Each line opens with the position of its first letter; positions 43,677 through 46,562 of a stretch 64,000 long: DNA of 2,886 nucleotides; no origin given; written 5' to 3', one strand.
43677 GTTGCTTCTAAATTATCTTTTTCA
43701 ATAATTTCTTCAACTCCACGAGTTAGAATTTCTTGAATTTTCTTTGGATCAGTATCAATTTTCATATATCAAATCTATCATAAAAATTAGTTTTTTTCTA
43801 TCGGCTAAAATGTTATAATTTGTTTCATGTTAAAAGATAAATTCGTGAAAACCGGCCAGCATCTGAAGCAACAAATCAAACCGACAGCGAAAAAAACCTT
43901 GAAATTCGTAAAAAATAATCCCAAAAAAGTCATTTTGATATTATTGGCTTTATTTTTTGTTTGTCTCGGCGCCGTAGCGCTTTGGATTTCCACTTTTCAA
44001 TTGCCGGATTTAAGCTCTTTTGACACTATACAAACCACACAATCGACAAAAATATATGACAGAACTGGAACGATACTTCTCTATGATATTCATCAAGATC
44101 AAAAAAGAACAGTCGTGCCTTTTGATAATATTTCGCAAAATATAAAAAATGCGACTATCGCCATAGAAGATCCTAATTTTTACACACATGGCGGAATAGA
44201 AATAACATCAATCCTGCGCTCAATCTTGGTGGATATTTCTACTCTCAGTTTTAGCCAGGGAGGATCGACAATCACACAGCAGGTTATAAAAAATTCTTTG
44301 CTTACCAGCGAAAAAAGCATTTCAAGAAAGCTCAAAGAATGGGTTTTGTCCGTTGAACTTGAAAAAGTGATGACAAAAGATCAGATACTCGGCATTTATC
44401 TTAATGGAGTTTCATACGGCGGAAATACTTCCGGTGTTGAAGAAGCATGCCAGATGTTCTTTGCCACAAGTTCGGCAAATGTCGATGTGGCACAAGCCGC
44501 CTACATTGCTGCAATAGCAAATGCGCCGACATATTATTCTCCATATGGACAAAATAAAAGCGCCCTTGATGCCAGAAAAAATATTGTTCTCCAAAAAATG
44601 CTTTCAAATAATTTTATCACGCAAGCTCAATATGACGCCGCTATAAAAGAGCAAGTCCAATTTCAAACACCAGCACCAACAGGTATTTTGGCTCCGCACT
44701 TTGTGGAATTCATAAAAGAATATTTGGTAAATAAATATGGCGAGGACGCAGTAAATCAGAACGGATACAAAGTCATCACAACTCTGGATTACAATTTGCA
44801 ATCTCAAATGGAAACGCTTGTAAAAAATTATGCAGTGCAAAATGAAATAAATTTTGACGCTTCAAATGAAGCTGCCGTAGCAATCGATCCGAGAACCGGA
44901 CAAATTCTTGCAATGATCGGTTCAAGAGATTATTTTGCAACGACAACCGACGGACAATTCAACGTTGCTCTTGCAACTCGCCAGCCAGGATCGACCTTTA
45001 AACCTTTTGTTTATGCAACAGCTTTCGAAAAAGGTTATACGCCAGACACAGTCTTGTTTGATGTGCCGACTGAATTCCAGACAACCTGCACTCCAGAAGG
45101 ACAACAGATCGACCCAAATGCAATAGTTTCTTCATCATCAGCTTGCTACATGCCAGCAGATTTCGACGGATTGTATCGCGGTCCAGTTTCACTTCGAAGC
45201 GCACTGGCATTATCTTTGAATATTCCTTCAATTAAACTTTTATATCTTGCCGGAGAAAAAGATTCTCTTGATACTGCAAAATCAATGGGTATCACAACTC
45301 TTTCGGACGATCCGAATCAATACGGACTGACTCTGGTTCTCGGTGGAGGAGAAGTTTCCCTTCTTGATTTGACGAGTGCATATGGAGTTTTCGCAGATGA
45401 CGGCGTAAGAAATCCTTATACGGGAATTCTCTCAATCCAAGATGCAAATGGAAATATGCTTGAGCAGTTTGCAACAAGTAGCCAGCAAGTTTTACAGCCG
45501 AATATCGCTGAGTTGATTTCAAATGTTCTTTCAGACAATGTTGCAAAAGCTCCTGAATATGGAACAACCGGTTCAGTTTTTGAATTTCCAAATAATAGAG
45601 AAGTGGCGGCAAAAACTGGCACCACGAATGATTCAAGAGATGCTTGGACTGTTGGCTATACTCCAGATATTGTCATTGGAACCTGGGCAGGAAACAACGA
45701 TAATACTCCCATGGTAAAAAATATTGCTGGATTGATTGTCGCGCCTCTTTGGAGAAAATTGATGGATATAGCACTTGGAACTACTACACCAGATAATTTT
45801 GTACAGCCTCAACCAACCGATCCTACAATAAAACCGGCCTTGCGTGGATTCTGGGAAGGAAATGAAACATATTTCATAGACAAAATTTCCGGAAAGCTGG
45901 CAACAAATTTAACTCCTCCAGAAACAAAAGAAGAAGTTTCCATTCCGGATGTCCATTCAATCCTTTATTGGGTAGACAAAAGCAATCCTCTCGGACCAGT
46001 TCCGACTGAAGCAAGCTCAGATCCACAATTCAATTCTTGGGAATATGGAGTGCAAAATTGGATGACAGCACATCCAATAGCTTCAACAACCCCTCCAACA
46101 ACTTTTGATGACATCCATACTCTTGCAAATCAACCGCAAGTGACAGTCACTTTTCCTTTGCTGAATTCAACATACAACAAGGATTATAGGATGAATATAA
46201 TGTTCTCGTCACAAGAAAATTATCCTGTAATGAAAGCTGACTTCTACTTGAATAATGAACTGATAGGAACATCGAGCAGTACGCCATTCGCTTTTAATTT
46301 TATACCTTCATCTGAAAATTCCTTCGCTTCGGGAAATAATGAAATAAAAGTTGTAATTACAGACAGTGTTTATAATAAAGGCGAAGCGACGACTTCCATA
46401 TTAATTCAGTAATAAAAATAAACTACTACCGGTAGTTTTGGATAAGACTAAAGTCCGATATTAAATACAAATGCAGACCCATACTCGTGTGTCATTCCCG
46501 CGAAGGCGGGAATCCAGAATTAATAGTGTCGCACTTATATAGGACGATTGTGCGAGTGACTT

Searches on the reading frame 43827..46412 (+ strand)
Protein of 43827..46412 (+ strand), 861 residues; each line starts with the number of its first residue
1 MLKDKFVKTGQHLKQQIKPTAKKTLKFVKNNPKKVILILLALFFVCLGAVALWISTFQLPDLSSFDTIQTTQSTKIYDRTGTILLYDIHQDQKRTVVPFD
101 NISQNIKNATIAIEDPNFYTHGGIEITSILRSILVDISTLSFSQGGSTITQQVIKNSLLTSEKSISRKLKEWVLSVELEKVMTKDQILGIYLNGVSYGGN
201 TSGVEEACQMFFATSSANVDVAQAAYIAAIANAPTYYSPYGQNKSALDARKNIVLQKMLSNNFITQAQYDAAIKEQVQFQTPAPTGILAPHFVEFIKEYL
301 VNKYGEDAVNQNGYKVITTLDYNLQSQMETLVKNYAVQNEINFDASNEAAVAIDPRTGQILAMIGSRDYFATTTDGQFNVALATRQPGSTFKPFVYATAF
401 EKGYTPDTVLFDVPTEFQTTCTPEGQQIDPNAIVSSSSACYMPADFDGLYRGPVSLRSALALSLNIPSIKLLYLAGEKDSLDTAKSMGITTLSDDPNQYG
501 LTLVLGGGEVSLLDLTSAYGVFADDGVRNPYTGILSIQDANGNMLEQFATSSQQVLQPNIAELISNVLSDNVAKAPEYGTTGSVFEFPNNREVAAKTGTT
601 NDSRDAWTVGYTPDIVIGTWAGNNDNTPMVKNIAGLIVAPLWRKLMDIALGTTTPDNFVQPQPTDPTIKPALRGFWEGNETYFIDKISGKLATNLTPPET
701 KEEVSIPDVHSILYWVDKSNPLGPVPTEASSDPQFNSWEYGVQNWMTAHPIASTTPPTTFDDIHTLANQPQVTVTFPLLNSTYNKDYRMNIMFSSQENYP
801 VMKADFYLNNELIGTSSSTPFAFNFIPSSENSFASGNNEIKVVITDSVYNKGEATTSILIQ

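Call 28: search_protein_families(library=pfam, max_evalue=0.001, proteins=[window:43827-46412:+])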
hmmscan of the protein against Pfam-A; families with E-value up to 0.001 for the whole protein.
window:43827-46412:+ (861 aa): 3 families
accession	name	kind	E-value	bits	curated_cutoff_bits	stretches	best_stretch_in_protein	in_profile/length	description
PF00912.28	Transgly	-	4.5e-55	186.3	27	1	86-258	6-177/178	Transglycosylase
PF00905.27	Transpeptidase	-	7.4e-22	78.3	22.1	1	349-614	2-267/299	Penicillin binding protein transpeptidase domain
PF17957.7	Big_7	-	4.8e-06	27.6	24.1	1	770-842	1-70/70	Bacterial Ig domain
